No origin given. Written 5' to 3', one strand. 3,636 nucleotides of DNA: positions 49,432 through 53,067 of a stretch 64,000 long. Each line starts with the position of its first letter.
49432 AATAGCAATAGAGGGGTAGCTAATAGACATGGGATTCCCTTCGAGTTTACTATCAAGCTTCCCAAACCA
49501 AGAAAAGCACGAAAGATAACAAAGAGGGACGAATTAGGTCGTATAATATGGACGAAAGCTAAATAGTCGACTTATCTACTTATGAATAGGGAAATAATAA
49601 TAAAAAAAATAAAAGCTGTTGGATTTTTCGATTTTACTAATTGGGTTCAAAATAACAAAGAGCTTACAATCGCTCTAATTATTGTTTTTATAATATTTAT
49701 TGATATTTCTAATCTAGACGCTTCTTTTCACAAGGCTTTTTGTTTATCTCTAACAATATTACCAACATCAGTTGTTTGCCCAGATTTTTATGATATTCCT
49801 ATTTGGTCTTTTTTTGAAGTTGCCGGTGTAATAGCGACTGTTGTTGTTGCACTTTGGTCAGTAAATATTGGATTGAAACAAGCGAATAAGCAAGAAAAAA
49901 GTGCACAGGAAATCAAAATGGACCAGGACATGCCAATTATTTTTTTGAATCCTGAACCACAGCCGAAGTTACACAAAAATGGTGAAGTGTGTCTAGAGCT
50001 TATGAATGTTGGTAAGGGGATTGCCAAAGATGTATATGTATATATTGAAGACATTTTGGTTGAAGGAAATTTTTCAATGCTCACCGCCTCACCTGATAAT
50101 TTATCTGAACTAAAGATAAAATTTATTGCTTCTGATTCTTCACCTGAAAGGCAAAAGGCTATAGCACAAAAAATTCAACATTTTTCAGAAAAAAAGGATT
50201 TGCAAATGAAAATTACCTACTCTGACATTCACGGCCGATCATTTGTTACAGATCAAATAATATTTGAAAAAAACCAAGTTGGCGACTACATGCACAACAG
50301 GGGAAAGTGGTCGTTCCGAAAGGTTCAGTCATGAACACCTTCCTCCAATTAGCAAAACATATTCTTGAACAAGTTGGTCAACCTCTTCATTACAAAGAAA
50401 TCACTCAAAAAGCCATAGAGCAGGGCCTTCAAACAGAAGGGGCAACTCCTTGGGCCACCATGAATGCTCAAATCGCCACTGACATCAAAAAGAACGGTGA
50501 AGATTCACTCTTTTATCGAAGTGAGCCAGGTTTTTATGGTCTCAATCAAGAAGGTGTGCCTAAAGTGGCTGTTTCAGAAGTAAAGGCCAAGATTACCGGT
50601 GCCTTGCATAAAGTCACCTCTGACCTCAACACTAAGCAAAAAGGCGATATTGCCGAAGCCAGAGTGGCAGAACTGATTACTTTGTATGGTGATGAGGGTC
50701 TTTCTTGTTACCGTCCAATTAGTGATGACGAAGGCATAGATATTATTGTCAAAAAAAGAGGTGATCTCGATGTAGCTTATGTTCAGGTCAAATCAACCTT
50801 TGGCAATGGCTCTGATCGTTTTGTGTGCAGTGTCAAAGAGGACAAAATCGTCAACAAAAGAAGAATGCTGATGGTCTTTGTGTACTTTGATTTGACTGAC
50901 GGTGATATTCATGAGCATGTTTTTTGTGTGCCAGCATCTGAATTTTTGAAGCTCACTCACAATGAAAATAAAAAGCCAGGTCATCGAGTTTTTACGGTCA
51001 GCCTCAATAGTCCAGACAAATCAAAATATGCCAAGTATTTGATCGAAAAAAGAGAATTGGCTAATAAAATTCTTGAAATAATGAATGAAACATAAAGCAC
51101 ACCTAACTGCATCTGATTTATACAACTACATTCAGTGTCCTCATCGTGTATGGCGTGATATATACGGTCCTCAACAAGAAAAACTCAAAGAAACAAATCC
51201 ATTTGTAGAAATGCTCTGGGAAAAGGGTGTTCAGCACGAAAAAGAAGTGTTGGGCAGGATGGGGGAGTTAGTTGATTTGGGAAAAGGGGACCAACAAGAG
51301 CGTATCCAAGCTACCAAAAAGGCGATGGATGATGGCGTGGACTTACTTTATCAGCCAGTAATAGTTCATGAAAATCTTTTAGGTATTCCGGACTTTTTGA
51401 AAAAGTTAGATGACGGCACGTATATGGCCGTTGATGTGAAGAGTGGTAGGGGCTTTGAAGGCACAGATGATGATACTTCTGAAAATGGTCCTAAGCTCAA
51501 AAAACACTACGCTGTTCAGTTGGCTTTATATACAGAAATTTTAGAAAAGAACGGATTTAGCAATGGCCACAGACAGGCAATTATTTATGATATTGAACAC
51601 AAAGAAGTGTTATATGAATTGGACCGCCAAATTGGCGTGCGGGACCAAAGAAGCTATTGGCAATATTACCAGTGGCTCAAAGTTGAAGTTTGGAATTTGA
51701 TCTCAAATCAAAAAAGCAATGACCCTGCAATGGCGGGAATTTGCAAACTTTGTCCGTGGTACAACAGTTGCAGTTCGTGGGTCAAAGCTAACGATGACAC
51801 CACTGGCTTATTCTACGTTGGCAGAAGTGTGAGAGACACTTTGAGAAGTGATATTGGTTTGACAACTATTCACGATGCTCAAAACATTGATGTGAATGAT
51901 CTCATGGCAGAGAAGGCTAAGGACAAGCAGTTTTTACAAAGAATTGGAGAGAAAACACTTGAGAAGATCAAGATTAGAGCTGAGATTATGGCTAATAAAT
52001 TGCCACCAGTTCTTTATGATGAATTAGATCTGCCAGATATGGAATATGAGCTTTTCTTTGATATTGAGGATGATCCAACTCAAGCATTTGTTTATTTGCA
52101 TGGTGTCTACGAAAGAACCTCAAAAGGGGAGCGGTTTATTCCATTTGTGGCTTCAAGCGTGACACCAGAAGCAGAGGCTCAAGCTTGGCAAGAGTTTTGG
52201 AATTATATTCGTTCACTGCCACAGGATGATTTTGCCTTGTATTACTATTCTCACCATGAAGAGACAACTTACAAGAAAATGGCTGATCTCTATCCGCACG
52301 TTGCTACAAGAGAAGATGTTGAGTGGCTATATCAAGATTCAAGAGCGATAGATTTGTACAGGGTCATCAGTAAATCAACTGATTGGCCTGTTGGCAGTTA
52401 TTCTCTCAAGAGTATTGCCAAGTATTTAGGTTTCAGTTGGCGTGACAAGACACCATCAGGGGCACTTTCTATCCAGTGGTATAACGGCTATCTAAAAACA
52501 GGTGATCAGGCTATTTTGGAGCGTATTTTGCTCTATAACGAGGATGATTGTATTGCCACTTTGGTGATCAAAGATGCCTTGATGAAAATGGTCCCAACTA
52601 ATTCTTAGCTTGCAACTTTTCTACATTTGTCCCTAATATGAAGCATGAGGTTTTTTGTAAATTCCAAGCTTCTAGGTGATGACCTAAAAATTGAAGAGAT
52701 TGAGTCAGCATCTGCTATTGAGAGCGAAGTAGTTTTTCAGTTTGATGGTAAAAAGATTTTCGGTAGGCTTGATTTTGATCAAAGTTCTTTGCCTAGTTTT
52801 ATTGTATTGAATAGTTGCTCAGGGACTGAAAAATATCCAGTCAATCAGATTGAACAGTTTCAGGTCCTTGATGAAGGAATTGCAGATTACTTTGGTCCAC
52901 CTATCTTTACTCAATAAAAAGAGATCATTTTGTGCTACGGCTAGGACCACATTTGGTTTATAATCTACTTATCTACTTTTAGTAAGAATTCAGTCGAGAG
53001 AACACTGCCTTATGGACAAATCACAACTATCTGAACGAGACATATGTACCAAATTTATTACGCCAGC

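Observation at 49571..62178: Recurring 10-mer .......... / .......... marks three promoters of the accessory island; candidate operator of the XRE regulator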

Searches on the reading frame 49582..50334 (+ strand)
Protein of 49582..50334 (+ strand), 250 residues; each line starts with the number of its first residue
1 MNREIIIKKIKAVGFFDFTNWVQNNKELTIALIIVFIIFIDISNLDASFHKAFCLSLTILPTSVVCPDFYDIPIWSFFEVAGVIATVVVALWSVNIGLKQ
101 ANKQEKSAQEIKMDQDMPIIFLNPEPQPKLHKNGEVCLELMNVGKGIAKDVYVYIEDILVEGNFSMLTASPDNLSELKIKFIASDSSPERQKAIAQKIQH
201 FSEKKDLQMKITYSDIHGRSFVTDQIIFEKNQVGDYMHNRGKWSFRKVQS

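Call 10: search_protein_families(library=pfam, proteins=[window:49582-50334:+])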
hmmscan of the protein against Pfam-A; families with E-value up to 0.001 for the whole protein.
window:49582-50334:+ (250 aa): 0 families

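Call 33: search_protein_families(library=phrogs, proteins=[window:49582-50334:+], max_evalue=0.01)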
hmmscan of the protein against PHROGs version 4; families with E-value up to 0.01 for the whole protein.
window:49582-50334:+ (250 aa): 0 families

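Call 34: search_protein_families(library=padloc, proteins=[window:49582-50334:+], max_evalue=0.01)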
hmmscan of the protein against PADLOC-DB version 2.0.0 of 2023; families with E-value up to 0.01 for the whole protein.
window:49582-50334:+ (250 aa): 0 families

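Call 51: find_homologous_proteins(query=window:49582-50334:+, max_evalue=0.001)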
Query window:49582-50334:+ (250 aa): 5 proteins with E <= 0.001 among 349 candidates.
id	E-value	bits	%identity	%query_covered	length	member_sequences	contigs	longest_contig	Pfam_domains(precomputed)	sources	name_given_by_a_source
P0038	5.3e-162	555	100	100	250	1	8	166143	-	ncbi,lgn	-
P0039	1.6e-86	308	60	99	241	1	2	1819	-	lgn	-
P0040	2.6e-74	268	54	90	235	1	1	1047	-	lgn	-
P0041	6.6e-70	253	67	70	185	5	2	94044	-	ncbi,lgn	-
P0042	3.1e-54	202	54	69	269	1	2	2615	-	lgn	-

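Call 52: find_encoding_contigs(protein=P0038, flank=10000, max_places=8)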
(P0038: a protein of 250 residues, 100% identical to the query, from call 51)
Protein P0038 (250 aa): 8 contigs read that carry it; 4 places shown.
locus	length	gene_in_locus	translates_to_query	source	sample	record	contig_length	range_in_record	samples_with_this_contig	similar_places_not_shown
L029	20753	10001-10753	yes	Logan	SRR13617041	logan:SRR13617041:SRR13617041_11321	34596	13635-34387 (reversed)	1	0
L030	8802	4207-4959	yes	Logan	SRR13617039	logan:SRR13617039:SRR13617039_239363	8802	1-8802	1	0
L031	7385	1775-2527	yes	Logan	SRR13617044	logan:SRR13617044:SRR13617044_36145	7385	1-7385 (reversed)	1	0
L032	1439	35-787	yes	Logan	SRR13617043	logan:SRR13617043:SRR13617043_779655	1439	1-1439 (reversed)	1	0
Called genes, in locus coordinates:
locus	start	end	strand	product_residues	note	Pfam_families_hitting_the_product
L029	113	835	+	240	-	PF00318:Ribosomal_S2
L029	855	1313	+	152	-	PF25025:EF-Ts_N (weak), PF00889:EF_TS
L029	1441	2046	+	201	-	-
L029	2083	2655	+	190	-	-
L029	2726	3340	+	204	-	PF21176:RecR_HhH, PF02132:RecR_ZnF (weak), PF01751:Toprim, PF13662:Toprim_4, PF21175:RecR_C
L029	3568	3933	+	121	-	PF02482:Ribosomal_S30AE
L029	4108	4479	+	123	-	-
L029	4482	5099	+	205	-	-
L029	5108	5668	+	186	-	-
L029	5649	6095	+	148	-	-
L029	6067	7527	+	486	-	PF01921:tRNA-synt_1f (faint), PF01406:tRNA-synt_1e, PF00133:tRNA-synt_1 (weak), PF09334:tRNA-synt_1g (weak), PF23493:CysS_C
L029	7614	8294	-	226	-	PF20582:UPF0758_N, PF04002:RadC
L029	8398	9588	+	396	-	PF04519:Bactofilin (faint), PF26514:DUF8173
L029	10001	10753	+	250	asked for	-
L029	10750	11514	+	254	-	PF05066:HARE-HTH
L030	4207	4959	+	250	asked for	-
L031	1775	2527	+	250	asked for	-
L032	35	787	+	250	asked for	-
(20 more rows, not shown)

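Call 53: find_encoding_contigs(protein=P0041, flank=10000, max_places=4)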
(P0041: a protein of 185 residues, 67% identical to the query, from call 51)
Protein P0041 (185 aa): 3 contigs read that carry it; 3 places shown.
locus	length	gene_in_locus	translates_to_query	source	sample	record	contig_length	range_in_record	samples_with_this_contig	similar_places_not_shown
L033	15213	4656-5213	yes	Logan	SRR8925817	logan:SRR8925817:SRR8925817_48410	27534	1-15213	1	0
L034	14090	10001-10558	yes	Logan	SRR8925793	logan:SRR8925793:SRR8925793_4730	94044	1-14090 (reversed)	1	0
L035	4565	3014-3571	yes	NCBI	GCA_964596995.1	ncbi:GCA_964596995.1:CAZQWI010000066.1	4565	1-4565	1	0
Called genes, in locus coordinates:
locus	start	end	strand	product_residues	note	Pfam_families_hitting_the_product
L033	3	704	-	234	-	?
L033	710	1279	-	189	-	PF06271:RDD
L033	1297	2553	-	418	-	-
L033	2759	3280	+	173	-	-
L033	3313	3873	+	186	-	PF00293:NUDIX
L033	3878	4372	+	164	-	PF00293:NUDIX, PF14815:NUDIX_4 (weak)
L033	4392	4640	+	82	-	-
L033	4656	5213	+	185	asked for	-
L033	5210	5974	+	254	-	PF05066:HARE-HTH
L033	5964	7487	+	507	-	PF13482:RNase_H_2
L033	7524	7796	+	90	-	-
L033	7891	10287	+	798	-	PF04313:HSDR_N (weak), PF13588:HSDR_N_2, PF00270:DEAD, PF04851:ResIII, PF18766:SWI2_SNF2, PF00271:Helicase_C (weak), PF08463:EcoEI_R_C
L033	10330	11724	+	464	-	PF12161:HsdM_N, PF02384:N6_Mtase, PF01170:UPF0020 (faint), PF07669:Eco57I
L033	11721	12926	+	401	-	PF01420:Methylase_S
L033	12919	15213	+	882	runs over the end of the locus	PF07693:KAP_NTPase, PF13401:AAA_22 (faint), PF24883:NPHP3_N (faint), PF25199:nSTAND_NTPase5 (faint)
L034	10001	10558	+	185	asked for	-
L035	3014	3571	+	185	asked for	-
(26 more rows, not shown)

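Call 62: find_encoding_contigs(protein=P0039, flank=3000, max_places=3)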
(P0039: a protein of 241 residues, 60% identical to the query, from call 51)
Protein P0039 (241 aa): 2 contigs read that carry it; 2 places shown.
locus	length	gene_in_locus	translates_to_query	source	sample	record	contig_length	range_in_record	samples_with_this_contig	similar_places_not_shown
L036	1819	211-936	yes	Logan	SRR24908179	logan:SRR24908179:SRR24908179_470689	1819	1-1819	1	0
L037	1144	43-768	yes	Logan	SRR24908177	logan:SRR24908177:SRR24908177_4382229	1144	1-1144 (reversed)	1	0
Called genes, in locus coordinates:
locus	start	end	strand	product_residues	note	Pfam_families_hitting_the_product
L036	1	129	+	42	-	?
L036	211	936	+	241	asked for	-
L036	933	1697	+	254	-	PF05066:HARE-HTH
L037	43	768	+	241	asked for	-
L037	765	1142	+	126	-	?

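Call 63: find_encoding_contigs(protein=P0042, flank=3000, max_places=3)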
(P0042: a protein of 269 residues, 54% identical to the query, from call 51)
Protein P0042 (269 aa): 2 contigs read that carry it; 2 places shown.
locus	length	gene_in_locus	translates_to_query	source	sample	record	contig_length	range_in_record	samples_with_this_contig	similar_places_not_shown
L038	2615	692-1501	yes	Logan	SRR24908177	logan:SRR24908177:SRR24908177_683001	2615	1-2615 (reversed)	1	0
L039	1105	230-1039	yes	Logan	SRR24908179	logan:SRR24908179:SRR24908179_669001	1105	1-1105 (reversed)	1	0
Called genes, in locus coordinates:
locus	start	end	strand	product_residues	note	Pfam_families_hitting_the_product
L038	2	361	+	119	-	?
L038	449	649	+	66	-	-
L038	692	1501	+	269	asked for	-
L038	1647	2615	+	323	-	?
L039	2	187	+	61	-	?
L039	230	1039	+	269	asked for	-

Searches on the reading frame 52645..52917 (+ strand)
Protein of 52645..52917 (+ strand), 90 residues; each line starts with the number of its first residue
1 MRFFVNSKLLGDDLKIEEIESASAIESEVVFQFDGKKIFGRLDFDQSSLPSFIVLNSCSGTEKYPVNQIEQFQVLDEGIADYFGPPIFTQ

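Call 10: search_protein_families(library=pfam, proteins=[window:52645-52917:+])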
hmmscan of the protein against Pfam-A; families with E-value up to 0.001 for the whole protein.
window:52645-52917:+ (90 aa): 0 families

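Call 33: search_protein_families(library=phrogs, proteins=[window:52645-52917:+], max_evalue=0.01)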
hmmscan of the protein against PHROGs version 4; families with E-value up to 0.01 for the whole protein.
window:52645-52917:+ (90 aa): 0 families

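Call 34: search_protein_families(library=padloc, proteins=[window:52645-52917:+], max_evalue=0.01)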
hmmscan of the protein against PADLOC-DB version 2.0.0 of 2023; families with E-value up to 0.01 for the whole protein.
window:52645-52917:+ (90 aa): 0 families

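Call 95: search_solved_structures(query=window:52645-52917:+, max_evalue=1)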
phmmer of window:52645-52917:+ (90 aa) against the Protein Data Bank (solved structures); distinct sequences matched with E-value up to 1: 1.
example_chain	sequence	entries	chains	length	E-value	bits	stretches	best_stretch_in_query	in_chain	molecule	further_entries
1n8y_C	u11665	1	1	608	0.6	13.7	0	14-77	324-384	protooncoprotein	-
